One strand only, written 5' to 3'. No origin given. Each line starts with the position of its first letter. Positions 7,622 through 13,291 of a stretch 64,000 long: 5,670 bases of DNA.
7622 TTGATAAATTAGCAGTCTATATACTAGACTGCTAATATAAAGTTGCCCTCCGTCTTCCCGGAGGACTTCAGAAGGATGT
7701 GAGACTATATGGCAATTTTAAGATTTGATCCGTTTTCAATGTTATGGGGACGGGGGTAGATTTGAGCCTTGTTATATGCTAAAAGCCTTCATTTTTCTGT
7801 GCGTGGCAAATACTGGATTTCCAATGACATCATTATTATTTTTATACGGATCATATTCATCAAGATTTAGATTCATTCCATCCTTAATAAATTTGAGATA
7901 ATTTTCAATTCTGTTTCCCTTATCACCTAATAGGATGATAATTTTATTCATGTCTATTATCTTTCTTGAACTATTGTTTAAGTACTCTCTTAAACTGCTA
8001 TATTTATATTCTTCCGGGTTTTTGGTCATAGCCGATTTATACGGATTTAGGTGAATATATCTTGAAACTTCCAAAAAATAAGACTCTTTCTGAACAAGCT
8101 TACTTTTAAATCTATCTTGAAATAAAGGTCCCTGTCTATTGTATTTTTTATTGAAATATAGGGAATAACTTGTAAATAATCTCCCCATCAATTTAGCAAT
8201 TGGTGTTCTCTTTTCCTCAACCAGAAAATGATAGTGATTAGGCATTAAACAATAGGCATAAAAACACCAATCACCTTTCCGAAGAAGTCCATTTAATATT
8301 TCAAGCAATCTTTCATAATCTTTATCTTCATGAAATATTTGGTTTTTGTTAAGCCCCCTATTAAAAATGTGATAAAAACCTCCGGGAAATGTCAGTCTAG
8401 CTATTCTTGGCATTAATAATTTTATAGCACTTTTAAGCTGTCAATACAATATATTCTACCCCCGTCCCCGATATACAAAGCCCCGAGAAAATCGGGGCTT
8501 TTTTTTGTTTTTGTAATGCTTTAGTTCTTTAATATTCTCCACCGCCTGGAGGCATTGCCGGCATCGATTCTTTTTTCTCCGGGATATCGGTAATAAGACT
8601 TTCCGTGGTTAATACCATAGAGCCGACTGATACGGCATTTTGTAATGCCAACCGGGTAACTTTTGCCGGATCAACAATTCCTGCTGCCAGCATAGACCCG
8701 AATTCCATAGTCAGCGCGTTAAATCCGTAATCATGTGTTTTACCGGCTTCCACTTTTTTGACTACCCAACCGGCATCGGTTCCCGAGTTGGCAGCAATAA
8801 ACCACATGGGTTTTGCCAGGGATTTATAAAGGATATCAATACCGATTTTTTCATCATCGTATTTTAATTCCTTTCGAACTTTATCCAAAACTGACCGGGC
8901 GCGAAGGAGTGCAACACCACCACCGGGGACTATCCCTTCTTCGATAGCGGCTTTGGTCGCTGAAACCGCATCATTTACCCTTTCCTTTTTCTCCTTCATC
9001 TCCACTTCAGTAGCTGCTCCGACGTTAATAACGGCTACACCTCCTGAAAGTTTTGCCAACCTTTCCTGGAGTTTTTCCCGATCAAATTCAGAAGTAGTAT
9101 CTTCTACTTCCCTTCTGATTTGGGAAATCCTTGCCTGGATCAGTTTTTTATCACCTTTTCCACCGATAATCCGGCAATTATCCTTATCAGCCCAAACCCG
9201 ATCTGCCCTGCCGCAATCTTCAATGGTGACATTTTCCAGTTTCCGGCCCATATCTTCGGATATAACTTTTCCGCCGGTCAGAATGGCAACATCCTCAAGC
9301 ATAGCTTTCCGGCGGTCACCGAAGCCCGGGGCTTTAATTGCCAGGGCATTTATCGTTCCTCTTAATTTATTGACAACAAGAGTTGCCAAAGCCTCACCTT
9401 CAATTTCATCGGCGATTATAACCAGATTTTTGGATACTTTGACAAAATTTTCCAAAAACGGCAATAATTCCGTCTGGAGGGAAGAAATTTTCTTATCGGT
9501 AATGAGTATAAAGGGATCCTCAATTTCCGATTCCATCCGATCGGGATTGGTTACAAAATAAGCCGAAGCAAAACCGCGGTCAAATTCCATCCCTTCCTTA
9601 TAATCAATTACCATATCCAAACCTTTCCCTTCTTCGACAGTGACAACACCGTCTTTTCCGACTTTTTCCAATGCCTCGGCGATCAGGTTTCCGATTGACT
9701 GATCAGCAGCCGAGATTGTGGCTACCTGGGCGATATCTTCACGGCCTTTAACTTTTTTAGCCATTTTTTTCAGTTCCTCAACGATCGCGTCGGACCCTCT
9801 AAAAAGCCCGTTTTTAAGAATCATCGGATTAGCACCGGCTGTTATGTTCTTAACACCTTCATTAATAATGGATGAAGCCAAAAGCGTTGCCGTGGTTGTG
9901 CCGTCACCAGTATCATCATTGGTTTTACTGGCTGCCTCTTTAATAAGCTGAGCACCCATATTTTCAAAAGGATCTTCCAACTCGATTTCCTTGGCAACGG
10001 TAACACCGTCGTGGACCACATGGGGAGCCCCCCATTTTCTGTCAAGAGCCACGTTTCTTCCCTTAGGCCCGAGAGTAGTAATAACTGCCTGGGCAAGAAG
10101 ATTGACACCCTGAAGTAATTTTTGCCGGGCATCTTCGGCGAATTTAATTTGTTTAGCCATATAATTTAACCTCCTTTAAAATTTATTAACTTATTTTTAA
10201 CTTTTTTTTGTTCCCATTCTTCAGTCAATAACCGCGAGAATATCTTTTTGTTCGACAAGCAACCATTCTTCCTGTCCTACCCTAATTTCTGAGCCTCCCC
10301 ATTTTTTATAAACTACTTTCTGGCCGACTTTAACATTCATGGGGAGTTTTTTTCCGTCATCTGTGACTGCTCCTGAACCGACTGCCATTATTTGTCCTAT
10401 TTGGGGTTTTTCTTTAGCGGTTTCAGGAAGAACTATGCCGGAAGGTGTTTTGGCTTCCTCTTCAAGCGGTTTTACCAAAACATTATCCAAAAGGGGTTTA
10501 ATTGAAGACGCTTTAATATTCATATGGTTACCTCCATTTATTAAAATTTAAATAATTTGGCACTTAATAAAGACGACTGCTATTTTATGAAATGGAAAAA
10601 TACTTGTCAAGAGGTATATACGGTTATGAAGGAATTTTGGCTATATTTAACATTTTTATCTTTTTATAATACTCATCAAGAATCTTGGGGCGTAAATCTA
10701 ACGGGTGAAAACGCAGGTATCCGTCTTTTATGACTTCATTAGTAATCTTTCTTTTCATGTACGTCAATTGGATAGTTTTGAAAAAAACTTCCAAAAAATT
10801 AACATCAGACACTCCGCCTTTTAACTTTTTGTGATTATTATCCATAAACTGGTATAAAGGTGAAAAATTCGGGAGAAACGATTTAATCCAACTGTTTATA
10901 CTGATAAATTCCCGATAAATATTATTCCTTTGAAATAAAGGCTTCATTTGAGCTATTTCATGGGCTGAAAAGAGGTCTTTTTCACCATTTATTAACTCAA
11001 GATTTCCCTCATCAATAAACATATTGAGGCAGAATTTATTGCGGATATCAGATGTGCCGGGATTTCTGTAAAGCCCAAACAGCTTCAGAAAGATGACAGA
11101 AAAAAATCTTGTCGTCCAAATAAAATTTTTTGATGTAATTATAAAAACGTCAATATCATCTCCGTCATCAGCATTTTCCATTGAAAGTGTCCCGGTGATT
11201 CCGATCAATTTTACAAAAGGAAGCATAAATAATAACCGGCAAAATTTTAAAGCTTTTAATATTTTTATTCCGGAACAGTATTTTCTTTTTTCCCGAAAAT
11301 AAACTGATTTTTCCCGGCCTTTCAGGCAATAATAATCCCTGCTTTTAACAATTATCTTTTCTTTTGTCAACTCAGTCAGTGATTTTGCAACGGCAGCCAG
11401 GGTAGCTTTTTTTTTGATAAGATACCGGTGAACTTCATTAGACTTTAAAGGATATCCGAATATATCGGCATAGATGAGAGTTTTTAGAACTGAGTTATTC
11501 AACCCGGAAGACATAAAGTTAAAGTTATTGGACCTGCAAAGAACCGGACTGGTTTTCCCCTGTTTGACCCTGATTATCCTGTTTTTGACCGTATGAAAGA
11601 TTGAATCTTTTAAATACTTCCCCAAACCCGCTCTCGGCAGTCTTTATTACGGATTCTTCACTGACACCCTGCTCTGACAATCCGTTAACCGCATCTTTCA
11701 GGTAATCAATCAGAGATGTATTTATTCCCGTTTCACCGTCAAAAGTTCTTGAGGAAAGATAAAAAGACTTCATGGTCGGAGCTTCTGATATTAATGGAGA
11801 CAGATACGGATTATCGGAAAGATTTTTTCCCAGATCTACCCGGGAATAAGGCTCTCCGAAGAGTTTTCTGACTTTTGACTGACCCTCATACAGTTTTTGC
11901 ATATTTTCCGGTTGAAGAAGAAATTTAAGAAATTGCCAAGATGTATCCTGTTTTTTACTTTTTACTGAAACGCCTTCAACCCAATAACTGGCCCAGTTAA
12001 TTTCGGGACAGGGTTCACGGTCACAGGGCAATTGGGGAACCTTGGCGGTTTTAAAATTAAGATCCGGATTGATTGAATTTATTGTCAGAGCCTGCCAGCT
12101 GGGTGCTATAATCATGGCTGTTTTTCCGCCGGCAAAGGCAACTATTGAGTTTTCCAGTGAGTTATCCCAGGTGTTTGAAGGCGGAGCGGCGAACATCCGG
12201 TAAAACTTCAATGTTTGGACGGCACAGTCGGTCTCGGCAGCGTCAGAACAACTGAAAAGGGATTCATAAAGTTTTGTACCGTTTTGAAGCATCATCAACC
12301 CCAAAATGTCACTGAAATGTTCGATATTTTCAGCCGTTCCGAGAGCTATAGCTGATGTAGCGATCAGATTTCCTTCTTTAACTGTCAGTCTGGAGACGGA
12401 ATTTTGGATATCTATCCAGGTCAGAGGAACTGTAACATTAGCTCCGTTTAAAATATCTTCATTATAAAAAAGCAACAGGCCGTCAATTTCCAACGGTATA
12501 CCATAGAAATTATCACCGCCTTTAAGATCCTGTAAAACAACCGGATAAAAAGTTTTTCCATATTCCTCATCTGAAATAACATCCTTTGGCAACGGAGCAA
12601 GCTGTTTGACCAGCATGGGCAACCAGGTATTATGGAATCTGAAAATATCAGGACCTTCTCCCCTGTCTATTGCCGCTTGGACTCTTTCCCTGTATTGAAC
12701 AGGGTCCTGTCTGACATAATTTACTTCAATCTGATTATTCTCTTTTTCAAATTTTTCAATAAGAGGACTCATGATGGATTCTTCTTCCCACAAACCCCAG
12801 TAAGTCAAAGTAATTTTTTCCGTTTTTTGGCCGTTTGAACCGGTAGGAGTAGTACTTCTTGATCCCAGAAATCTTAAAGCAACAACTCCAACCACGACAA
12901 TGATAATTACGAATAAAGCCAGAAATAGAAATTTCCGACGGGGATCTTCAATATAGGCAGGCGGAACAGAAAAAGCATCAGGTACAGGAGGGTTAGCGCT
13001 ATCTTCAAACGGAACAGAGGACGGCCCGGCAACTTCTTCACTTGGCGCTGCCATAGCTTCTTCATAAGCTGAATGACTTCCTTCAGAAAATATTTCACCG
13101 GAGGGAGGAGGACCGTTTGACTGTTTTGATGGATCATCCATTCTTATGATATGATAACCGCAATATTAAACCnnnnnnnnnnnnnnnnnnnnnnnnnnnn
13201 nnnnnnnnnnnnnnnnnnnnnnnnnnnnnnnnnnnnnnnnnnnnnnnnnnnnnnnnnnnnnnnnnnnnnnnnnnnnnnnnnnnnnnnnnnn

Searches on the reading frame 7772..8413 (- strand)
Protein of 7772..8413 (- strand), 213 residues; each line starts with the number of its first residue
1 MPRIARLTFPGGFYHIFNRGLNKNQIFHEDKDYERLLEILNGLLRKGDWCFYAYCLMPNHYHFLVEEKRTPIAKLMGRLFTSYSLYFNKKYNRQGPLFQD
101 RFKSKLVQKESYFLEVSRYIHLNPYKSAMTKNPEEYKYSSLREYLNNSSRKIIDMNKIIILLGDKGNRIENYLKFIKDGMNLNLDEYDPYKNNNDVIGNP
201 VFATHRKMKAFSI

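Call 7: search_protein_families(library=pfam, proteins=[window:7772-8413:-])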
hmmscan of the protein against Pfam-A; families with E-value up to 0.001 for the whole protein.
window:7772-8413:- (213 aa): 1 family
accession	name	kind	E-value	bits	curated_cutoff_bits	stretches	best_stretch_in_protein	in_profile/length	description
PF01797.21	Y1_Tnp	-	8.6e-15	55.4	23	1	14-121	7-119/121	Transposase IS200 like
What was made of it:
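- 7746..8469 (-): 724-bp Y1-transposase (RAYT/IS200-like) unit. It has perfect 14-bp terminal inverted repeats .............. at 7746-7759 and 8456-8469, and its gene lies at 7772-8413. Pfam PF01797 (call 7).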

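Call 14: search_protein_families(library=ncbifam, proteins=[window:7772-8413:-], max_evalue=0.01)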
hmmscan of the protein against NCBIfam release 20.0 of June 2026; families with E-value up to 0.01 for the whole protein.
window:7772-8413:- (213 aa): 1 family
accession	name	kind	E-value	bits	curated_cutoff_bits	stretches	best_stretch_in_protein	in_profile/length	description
NF047646.1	REP_Tyr_transpos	equivalog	1.2e-19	70.7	80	1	5-139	3-146/146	REP-associated tyrosine transposase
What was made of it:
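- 7746..8469 (-): NCBIfam REP_Tyr_transpos scores 70.7 bits, below the 80-bit cut-off (call 14).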

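Call 20: find_encoding_contigs(protein=window:7772-8413:-, flank=10000, max_places=10)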
Protein window:7772-8413:- (213 aa): 24 contigs read that carry it; 7 places shown.
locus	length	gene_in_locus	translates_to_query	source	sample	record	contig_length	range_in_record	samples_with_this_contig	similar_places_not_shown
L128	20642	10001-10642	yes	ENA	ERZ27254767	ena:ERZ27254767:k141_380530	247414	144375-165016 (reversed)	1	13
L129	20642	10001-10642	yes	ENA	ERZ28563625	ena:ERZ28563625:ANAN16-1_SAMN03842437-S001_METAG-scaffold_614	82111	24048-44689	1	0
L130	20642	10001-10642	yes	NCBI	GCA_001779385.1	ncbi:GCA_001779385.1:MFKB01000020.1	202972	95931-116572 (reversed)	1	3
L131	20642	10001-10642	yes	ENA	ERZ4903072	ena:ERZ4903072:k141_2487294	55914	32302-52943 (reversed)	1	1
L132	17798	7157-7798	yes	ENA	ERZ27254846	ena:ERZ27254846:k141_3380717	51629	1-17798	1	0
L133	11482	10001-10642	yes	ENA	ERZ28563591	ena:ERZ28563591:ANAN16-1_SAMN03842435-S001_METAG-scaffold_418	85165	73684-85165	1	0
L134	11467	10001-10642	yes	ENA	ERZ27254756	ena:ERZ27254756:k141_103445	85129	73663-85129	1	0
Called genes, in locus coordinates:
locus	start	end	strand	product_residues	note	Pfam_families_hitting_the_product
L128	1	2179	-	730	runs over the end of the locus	PF00133:tRNA-synt_1, PF09334:tRNA-synt_1g (weak), PF08264:Anticodon_1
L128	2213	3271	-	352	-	PF00814:TsaD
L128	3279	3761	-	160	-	PF01467:CTP_transf_like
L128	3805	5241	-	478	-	PF12229:PG_binding_4, PF04294:VanW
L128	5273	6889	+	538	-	PF01547:SBP_bac_1, PF13416:SBP_bac_8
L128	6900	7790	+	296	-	-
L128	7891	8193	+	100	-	PF00166:Cpn10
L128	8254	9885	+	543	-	PF00118:Cpn60_TCP1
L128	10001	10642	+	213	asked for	PF01797:Y1_Tnp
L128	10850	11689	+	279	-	PF08308:PEGA, PF08239:SH3_3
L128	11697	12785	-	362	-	PF00953:Glycos_transf_4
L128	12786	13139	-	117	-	-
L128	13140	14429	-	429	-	PF13231:PMT_2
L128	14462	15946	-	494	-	PF13632:Glyco_trans_2_3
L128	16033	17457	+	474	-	PF00133:tRNA-synt_1, PF09334:tRNA-synt_1g, PF00133:tRNA-synt_1, PF01406:tRNA-synt_1e (weak)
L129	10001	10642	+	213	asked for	PF01797:Y1_Tnp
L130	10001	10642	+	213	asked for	PF01797:Y1_Tnp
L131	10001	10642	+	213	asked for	PF01797:Y1_Tnp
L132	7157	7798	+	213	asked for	PF01797:Y1_Tnp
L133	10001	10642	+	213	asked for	PF01797:Y1_Tnp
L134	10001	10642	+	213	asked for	PF01797:Y1_Tnp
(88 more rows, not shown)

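Call 62: find_homologous_proteins(query=window:7772-8413:-)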
Query window:7772-8413:- (213 aa): 3677 proteins with E <= 0.001 among 3757 candidates; the best 120 are listed.
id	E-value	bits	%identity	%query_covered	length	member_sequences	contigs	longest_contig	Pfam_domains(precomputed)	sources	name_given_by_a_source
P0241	4.6e-140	483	100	100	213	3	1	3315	PF01797.22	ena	-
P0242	5.3e-108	378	77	100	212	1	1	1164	PF01797.22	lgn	-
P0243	2.2e-97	343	100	74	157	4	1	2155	PF01797.22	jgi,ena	-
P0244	3.2e-96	340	69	99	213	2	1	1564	PF01797.22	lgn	-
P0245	3.1e-95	336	66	99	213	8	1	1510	PF01797.22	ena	-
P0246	6.4e-93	329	68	97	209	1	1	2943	PF01797.22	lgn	-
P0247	8.5e-93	328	67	98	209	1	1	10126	PF01797.22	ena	-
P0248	1.4e-92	328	65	99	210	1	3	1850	PF01797.22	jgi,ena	-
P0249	4.1e-92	326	68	98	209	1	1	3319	PF01797.22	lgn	-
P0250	5.0e-92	326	67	98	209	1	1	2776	PF01797.22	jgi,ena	-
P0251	9.5e-92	325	67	98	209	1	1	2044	PF01797.22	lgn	-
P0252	1.7e-91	324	67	98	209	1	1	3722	PF01797.22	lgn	-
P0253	2.0e-91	324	66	98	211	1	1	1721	PF01797.22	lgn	-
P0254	2.7e-91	323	65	99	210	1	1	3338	PF01797.22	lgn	-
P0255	2.9e-91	323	64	100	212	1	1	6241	PF01797.22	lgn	-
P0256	4.9e-91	323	65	99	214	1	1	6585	PF01797.22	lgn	-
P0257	7.0e-91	322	66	98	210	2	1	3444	PF01797.22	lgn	-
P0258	1.4e-90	321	65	100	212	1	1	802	PF01797.22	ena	-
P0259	9.1e-90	318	64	98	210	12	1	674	PF01797.22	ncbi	-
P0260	7.3e-89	316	66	98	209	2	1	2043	PF01797.22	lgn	-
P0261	2.1e-88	314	64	98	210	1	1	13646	PF01797.22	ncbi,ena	-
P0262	3.4e-88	313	60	99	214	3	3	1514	PF01797.22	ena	-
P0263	3.6e-88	313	65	98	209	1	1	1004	PF01797.22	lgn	-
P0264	1.6e-87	311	62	98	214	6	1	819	PF01797.22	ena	-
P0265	1.8e-86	308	62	100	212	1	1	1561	PF01797.22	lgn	-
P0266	8.8e-86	305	61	99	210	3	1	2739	PF01797.22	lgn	-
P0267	1.9e-85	304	63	99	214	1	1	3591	PF01797.22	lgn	-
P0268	3.3e-85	304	61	98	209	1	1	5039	PF01797.22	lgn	-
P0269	3.9e-85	303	60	99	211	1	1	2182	PF01797.22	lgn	-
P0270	2.4e-84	301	60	100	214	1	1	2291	PF01797.22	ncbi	-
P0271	3.1e-82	294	61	100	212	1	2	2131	PF01797.22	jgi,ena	-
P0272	7.4e-82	293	60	98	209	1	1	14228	PF01797.22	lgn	-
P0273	9.7e-81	289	59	97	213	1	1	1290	PF01797.22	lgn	-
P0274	2.3e-79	285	59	97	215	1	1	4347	PF01797.22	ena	-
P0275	5.1e-79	283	57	100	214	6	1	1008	PF01797.22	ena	-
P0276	6.0e-79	283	59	98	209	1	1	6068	PF01797.22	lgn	-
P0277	3.9e-78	280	59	99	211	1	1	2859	PF01797.22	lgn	-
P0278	5.0e-78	280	59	99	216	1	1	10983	PF01797.22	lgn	-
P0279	6.1e-78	280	56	99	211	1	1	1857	PF01797.22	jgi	jgi:putative transposase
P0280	8.1e-75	270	57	97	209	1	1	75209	PF01797.22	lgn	-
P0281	2.4e-73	265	53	98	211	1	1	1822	PF01797.22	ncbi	-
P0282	3.3e-67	245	51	98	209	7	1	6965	PF01797.22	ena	-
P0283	3.3e-60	222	48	98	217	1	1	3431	PF01797.22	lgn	-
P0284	2.2e-59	219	48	97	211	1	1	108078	PF01797.22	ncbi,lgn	-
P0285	3.2e-58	215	67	65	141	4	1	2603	PF01797.22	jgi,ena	-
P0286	6.0e-56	208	44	98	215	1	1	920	PF01797.22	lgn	-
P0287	3.0e-54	202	47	98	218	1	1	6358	PF01797.22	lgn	-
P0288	6.8e-54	201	50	95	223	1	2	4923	PF01797.22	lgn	-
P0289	2.5e-53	199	47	96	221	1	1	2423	PF01797.22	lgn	-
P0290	3.1e-53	199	45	98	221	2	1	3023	PF01797.22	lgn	-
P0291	7.5e-53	198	68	61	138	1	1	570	PF01797.22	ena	-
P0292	1.0e-52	197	48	96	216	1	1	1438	PF01797.22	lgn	-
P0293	4.2e-52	195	47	96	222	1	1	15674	PF01797.22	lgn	-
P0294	4.4e-52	195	52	85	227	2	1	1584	PF01797.22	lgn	-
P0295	7.4e-52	195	48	95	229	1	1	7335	PF01797.22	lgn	-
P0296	7.6e-52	195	48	95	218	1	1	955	PF01797.22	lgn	-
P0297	8.3e-52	194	48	96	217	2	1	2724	PF01797.22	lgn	-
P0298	1.4e-51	194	47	96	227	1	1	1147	PF01797.22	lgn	-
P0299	1.6e-51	194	45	98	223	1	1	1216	PF01797.22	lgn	-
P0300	4.3e-51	192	47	96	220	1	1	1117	PF01797.22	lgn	-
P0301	5.1e-51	192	46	98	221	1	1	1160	PF01797.22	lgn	-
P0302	1.7e-50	190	47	95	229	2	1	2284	PF01797.22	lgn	-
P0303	3.2e-50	189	51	85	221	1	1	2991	PF01797.22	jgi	jgi:REP element-mobilizing transposase RayT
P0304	3.6e-50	189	49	86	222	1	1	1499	PF01797.22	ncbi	-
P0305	3.8e-50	189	47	96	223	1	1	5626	PF01797.22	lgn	-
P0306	3.8e-50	189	47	95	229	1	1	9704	PF01797.22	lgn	-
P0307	8.7e-50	188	47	96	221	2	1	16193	PF01797.22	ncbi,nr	ncbi:transposase [Candidatus Gottesmanbacteria bacterium]|nr:transposase [Candidatus Gottesmanbacter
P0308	1.3e-49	187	68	54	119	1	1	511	PF01797.22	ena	-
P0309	5.1e-49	185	47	95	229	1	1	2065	PF01797.22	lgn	-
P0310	7.4e-49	185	48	96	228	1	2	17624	PF01797.22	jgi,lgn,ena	-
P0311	1.2e-48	184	46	96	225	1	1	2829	PF01797.22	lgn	-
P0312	1.1e-47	181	44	96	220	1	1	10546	PF01797.22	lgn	-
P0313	1.6e-47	180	46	96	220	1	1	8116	PF01797.22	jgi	jgi:putative transposase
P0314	1.7e-47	180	45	96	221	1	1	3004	PF01797.22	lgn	-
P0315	2.5e-47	180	45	96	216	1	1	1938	PF01797.22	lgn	-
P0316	1.3e-46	177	44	95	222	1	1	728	PF01797.22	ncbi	-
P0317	2.6e-46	176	45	95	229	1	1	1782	PF01797.22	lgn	-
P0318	1.2e-44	171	43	86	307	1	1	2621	PF01797.22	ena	-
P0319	7.5e-43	165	53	71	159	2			PF01797.22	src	-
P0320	2.4e-42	164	44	96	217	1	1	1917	PF01797.22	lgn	-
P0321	4.1e-41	160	43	96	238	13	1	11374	PF01797.22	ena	-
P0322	4.8e-41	159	41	98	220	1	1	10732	PF01797.22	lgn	-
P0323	8.8e-41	158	42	95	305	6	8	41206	PF08299.18,PF01797.22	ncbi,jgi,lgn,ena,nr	ncbi:MAG: transposase [Deltaproteobacteria bacterium]|nr:transposase [Deltaproteobacteria bacterium]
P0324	1.6e-38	151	42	84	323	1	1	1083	PF01797.22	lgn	-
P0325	1.8e-38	151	47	70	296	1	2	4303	PF01797.22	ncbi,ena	-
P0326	8.5e-38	149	47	79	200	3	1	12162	PF01797.22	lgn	-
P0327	1.1e-37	148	44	83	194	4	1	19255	PF01797.22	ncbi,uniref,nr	ncbi:MAG: hypothetical protein A2Z11_00060 [Candidatus Woykebacteria bacterium RBG_16_43_9]|uniref:T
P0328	2.3e-37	147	40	96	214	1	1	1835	PF01797.22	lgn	-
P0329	2.7e-37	147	42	87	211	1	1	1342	PF01797.22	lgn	-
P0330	4.4e-37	146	43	87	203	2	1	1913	PF01797.22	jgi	jgi:REP element-mobilizing transposase RayT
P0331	6.2e-37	146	44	87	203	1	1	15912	PF01797.22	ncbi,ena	-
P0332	7.9e-37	145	43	85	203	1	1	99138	PF01797.22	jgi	jgi:putative transposase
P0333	9.5e-37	145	46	69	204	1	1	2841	PF01797.22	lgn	-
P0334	1.1e-36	145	44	87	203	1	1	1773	PF01797.22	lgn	-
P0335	1.5e-36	145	42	95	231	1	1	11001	PF01797.22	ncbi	-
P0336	1.5e-36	145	46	77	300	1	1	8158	PF08299.18,PF01797.22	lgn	-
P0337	1.7e-36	144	43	85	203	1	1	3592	PF01797.22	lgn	-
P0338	4.1e-36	143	45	71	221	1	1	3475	PF01797.22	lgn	-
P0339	6.4e-36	143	42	75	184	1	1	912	PF01797.22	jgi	jgi:putative transposase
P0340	9.5e-36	142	43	87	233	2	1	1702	PF01797.22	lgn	-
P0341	1.2e-35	142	44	78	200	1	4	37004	PF01797.22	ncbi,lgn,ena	-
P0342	1.3e-35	142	44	88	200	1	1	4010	PF01797.22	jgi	jgi:putative transposase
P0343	2.1e-35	141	37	99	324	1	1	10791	PF01797.22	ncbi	-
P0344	2.2e-35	141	41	83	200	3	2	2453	PF01797.22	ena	-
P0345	2.7e-35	141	42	86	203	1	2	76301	PF01797.22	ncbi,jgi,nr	ncbi:transposase [Patescibacteria group bacterium]|nr:transposase [Patescibacteria group bacterium] 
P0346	2.7e-35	140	47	69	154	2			PF01797.22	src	-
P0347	2.9e-35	140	44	78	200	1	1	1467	PF01797.22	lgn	-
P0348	3.9e-35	140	43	85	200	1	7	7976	PF01797.22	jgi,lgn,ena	-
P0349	4.0e-35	140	46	70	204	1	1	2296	PF01797.22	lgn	-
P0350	4.1e-35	140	42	79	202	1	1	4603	PF01797.22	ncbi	-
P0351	4.1e-35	140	42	84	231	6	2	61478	PF01797.22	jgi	-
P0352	4.5e-35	140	45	75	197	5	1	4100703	PF01797.22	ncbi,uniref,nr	ncbi:transposase [Sediminibacillus dalangtanensis]|uniref:Transposase n=1 Tax=Sediminibacillus dalan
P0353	4.6e-35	140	45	80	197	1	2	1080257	PF01797.22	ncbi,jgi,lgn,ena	-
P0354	4.8e-35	140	45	75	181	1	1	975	PF01797.22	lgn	-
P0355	5.1e-35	140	46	76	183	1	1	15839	PF01797.22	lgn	-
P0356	5.6e-35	139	42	81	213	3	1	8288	PF01797.22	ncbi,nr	ncbi:transposase [Candidatus Gottesmanbacteria bacterium]|nr:transposase [Candidatus Gottesmanbacter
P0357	5.7e-35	139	42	87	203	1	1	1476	PF01797.22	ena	-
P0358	7.0e-35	139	38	86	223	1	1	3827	PF01797.22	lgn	-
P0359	7.0e-35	139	42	85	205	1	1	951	PF01797.22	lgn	-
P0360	7.2e-35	139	39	85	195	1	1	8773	PF01797.22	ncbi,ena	-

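Call 64: find_encoding_contigs(protein=P0242, flank=3000, max_places=3)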
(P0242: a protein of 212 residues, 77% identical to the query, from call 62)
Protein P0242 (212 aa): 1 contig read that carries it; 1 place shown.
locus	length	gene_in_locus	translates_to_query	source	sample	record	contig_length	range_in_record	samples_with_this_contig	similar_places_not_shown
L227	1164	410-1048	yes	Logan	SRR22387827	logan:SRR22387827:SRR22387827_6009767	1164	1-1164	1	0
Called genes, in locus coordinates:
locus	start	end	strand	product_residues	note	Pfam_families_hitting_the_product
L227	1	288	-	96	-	?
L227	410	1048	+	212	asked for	PF01797:Y1_Tnp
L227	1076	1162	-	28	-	?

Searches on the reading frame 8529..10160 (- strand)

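Call 7: search_protein_families(library=pfam, proteins=[window:8529-10160:-])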
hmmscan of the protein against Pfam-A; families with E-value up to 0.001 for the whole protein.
window:8529-10160:- (543 aa): 1 family
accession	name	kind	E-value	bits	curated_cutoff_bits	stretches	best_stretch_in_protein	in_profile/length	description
PF00118.29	Cpn60_TCP1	-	2.3e-69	234.8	34.3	1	22-525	1-488/490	TCP-1/cpn60 chaperonin family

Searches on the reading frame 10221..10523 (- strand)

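Call 7: search_protein_families(library=pfam, proteins=[window:10221-10523:-])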
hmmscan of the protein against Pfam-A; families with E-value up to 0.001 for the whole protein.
window:10221-10523:- (100 aa): 1 family
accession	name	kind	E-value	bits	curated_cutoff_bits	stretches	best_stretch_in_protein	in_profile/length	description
PF00166.26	Cpn10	-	7.3e-34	116.1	21.1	1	8-99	2-93/93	Chaperonin 10 Kd subunit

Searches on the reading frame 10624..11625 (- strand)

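Call 7: search_protein_families(library=pfam, proteins=[window:10624-11625:-])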
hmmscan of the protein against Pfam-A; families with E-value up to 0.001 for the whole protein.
window:10624-11625:- (333 aa): 0 families

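Call 14: search_protein_families(library=ncbifam, proteins=[window:10624-11625:-], max_evalue=0.01)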
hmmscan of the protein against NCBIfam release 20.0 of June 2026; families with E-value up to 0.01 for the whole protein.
window:10624-11625:- (333 aa): 1 family
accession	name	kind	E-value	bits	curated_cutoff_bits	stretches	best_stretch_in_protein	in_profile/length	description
NF053606.1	Sta1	subfamily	0.0043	17.1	80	1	45-116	24-88/100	Sta1 family transcriptional regulator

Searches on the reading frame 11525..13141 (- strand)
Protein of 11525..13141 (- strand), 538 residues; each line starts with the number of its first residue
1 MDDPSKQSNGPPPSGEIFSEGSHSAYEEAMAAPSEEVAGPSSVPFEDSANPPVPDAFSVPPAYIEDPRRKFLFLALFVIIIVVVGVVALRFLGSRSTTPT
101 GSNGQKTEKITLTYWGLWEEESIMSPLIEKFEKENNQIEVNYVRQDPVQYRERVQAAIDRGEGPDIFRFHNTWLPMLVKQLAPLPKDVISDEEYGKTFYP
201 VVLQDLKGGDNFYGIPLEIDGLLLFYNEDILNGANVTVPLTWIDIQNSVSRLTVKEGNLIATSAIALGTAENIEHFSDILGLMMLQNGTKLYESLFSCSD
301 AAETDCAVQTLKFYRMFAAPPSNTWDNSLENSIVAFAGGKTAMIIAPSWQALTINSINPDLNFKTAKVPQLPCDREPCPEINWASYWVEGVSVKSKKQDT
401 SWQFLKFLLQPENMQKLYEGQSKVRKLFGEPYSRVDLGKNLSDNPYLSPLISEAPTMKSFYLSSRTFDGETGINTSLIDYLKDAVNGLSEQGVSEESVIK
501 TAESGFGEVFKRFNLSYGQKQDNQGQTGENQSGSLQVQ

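Call 7: search_protein_families(library=pfam, proteins=[window:11525-13141:-])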
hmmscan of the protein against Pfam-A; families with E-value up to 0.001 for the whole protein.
window:11525-13141:- (538 aa): 2 families
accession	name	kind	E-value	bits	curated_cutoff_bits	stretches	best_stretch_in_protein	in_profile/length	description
PF01547.30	SBP_bac_1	-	7.7e-27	95.5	26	1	121-414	6-306/307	Bacterial extracellular solute-binding protein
PF13416.11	SBP_bac_8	-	1.6e-26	94.1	27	1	127-421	2-256/279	Bacterial extracellular solute-binding protein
